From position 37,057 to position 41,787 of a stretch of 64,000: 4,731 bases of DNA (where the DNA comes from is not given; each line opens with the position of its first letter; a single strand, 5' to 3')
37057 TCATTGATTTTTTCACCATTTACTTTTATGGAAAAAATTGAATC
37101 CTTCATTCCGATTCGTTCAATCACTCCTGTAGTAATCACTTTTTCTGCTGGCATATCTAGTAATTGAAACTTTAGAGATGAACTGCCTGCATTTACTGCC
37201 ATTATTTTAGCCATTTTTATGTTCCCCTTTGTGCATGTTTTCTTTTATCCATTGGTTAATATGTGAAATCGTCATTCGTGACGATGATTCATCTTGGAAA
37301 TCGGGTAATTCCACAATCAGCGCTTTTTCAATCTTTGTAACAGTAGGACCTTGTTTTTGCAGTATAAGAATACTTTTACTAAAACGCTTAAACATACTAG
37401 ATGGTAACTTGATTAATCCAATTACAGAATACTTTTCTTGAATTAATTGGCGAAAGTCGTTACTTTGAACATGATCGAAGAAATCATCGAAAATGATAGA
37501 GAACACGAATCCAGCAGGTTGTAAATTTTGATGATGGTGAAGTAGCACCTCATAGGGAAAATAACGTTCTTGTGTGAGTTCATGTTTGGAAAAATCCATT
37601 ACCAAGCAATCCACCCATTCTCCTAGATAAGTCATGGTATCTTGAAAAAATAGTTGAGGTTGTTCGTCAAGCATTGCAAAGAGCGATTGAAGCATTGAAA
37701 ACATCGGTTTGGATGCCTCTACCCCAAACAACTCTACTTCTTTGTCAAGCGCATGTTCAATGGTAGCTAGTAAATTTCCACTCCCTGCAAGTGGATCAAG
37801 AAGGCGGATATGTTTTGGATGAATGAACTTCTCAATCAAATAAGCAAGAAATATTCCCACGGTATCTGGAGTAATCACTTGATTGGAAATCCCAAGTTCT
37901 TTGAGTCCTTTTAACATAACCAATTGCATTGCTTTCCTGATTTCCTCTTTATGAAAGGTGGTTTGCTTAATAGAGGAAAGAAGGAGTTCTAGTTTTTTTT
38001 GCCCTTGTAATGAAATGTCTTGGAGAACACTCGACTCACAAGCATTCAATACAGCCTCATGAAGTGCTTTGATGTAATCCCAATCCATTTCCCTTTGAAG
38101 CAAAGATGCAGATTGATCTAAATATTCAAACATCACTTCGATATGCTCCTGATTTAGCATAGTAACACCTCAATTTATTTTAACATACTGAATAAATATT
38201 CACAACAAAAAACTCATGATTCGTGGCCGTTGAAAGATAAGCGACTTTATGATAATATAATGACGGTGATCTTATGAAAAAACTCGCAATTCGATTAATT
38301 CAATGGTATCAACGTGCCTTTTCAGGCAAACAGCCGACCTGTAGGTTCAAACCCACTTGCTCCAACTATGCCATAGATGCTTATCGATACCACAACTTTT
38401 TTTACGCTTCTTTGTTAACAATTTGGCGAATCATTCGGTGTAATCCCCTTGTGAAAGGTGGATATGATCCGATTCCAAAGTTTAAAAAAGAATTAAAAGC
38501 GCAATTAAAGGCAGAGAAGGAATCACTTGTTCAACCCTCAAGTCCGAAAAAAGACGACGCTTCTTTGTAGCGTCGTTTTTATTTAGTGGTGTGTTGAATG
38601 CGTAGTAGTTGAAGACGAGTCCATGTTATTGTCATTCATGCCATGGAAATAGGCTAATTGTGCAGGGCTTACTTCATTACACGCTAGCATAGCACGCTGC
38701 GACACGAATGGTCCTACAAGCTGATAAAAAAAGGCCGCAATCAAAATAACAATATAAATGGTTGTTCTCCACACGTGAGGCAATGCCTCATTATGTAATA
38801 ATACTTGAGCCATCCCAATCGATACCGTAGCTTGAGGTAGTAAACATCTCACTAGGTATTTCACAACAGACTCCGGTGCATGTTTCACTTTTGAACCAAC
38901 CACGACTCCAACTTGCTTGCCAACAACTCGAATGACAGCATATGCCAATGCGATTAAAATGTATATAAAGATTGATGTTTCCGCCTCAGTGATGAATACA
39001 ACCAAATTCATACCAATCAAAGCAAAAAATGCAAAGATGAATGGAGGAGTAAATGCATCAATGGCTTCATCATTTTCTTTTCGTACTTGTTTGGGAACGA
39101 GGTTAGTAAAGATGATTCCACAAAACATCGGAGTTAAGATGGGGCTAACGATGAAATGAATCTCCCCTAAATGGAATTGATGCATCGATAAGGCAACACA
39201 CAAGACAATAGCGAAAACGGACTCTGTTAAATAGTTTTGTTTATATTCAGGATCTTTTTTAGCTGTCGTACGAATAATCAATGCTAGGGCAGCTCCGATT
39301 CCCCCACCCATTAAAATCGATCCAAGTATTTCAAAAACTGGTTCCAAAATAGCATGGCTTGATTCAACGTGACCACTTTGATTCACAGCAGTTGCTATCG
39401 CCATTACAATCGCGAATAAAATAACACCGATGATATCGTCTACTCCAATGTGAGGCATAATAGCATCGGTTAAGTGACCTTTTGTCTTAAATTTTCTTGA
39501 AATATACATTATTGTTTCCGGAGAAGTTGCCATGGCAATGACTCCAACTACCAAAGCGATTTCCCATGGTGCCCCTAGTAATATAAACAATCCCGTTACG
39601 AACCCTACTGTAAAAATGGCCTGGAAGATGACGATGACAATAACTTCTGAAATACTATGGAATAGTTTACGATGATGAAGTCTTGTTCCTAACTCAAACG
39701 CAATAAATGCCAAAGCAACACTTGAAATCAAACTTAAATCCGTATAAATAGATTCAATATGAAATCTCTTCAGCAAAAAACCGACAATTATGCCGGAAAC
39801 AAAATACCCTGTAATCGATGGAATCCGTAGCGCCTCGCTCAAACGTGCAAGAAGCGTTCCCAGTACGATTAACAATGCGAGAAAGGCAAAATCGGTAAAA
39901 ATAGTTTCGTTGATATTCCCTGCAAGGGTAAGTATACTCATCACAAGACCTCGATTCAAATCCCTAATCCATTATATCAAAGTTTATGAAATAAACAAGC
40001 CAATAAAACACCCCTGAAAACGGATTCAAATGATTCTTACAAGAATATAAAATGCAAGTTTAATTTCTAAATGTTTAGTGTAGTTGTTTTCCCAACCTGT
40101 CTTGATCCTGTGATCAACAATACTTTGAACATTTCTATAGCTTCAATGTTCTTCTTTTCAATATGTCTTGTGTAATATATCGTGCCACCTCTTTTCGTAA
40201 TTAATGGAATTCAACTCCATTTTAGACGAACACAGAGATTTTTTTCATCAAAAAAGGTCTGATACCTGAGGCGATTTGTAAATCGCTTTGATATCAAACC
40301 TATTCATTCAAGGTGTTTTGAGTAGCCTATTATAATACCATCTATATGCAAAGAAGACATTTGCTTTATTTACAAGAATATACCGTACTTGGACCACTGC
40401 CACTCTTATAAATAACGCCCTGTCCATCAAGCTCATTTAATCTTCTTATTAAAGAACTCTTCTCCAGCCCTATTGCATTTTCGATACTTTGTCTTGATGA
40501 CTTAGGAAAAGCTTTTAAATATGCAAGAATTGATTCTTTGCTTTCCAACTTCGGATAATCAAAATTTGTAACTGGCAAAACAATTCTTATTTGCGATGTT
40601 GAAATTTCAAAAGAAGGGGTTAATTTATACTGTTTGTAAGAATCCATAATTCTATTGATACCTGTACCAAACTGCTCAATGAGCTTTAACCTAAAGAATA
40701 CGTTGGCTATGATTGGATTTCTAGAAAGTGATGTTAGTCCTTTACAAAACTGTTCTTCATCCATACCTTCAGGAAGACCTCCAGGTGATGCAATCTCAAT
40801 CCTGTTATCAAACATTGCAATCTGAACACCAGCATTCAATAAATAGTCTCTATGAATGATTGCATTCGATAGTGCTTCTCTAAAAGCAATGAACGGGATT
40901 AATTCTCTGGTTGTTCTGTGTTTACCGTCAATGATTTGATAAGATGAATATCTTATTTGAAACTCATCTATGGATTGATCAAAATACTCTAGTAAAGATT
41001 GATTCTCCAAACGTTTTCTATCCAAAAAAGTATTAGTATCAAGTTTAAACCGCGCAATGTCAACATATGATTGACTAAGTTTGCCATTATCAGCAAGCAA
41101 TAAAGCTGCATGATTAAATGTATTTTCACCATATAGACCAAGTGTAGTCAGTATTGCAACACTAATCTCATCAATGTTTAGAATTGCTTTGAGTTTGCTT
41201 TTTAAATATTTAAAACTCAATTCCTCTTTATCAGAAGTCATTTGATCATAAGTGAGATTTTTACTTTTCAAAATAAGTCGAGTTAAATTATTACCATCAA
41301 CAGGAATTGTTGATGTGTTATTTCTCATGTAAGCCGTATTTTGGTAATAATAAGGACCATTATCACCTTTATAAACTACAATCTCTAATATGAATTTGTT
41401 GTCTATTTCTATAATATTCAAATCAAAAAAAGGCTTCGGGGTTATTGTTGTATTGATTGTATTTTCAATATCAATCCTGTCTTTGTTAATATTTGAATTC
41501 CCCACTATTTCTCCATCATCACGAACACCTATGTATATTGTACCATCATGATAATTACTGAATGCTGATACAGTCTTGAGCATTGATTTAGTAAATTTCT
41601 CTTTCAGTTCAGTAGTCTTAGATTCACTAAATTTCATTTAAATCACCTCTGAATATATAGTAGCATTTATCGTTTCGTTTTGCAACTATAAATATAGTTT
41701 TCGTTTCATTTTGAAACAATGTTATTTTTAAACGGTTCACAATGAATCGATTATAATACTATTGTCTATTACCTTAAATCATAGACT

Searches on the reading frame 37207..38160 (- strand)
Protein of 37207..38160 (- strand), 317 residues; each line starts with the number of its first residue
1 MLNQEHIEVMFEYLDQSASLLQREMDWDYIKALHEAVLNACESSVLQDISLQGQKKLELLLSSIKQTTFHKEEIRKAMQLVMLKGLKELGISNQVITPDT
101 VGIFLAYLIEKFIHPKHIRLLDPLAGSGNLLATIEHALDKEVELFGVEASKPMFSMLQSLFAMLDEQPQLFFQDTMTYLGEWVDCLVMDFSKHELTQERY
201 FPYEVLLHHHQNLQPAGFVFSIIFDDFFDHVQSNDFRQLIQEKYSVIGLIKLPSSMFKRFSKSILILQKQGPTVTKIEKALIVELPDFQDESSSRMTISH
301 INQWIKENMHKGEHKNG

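Call 76: search_protein_families(library=pfam, proteins=[window:37207-38160:-], max_evalue=0.00001)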
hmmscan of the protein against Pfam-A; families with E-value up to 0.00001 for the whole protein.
window:37207-38160:- (317 aa): 2 families
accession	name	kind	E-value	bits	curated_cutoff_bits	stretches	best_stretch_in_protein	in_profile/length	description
PF21106.3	YtxK_like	-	8.2e-18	65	24.3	1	8-86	1-81/81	YtxK N-terminal helical domain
PF02384.22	N6_Mtase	-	2.7e-06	27.4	20.4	0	203-306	163-270/311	N-6 DNA Methylase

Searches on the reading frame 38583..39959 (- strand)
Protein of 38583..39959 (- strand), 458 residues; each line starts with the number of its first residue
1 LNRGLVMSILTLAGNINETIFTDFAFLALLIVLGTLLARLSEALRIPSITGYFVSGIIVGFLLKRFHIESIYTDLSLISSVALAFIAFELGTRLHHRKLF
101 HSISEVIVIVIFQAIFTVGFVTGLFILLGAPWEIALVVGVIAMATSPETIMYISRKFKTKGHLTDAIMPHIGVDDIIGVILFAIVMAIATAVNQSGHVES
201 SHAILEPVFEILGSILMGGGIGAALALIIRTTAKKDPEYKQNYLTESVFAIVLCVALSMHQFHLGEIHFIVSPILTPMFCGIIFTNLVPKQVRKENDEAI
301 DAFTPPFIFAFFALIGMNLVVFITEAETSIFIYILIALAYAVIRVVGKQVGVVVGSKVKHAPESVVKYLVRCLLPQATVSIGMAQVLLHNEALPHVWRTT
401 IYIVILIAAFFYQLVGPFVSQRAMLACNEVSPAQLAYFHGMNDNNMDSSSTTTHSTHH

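Call 77: search_protein_families(library=pfam, proteins=[window:38583-39959:-], max_evalue=0.00001)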
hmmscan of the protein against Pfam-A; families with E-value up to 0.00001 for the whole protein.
window:38583-39959:- (458 aa): 1 family
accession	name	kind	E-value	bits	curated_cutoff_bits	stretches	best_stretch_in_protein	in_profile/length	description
PF00999.27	Na_H_Exchanger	-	1.9e-33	116.3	26.2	1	33-410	6-363/375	Sodium/hydrogen exchanger, transmembrane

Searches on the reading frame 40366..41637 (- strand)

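Call 77: search_protein_families(library=pfam, proteins=[window:40366-41637:-], max_evalue=0.00001)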
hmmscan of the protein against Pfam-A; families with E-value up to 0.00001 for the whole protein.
window:40366-41637:- (423 aa): 2 families
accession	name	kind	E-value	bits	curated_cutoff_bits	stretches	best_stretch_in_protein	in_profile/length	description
PF04326.19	SLFN_AlbA_2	-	1.9e-22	80.4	25.3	1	5-113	1-117/118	Schlafen, AlbA_2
PF13749.12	HATPase_c_4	-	5.5e-22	78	26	1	269-354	2-89/89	Putative ATP-dependent DNA helicase recG C-terminal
